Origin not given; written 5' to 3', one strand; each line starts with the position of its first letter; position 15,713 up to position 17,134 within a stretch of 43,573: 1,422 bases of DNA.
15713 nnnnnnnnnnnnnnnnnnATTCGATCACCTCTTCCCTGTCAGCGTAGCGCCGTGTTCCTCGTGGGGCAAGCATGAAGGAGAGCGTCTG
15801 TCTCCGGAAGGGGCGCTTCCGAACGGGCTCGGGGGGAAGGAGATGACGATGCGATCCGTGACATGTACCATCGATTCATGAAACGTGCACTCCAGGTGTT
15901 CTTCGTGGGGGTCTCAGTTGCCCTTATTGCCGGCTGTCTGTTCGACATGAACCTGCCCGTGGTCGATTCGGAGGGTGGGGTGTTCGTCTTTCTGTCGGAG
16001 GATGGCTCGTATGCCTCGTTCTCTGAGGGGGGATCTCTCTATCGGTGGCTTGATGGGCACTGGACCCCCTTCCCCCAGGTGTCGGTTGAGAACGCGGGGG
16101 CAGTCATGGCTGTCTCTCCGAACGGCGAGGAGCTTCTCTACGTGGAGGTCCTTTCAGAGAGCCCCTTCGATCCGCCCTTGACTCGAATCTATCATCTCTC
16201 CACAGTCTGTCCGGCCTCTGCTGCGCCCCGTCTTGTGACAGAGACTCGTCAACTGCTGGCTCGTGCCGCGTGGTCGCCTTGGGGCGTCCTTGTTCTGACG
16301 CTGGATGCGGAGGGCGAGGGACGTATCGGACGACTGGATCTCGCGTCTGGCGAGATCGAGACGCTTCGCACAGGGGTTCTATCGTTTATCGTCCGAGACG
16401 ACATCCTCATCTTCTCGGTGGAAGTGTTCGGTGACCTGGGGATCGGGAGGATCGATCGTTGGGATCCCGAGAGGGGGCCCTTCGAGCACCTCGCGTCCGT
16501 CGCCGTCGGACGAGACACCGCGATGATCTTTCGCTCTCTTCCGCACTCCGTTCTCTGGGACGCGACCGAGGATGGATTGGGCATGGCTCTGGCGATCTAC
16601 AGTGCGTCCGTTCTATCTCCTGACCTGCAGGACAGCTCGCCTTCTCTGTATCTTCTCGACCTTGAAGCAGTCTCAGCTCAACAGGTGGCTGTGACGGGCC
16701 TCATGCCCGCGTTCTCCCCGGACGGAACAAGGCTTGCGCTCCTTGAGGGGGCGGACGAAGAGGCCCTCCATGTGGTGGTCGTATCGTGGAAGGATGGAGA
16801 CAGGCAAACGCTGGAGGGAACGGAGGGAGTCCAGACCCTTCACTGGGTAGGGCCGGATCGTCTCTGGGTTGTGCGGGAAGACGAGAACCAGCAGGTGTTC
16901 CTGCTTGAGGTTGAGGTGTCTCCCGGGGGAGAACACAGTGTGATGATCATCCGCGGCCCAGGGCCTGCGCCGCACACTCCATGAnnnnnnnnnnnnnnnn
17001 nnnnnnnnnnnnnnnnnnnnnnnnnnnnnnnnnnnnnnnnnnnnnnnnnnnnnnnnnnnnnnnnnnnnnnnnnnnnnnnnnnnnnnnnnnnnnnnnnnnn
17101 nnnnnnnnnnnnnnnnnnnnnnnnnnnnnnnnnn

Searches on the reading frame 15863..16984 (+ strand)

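Call 3: search_protein_families(library=pfam, proteins=[window:15863-16984:+])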
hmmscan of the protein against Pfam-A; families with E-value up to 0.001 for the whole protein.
window:15863-16984:+ (373 aa): 0 families

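Call 4: search_protein_families(library=ncbifam, proteins=[window:15863-16984:+])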
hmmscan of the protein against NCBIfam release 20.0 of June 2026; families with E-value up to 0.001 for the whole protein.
window:15863-16984:+ (373 aa): 1 family
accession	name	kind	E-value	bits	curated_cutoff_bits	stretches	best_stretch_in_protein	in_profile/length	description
TIGR02800.1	propeller_TolB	equivalog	0.00038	19.5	343.15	0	257-323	212-280/418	Tol-Pal system beta propeller repeat protein TolB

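Call 17: search_protein_families(library=pfam, proteins=[window:15863-16984:+], max_evalue=1)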
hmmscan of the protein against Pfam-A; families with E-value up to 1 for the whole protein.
window:15863-16984:+ (373 aa): 3 families
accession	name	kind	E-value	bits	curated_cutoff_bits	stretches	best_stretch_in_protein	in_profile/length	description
PF10647.15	Gmad1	-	0.002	18.4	20.5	1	284-352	120-193/251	Lipoprotein LpqB beta-propeller domain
PF07676.18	PD40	-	0.077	13.4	20.9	1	281-292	13-24/38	WD40-like Beta Propeller Repeat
PF09142.17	TruB_C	-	0.11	12.7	28.7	1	278-307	26-55/56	tRNA Pseudouridine synthase II, C terminal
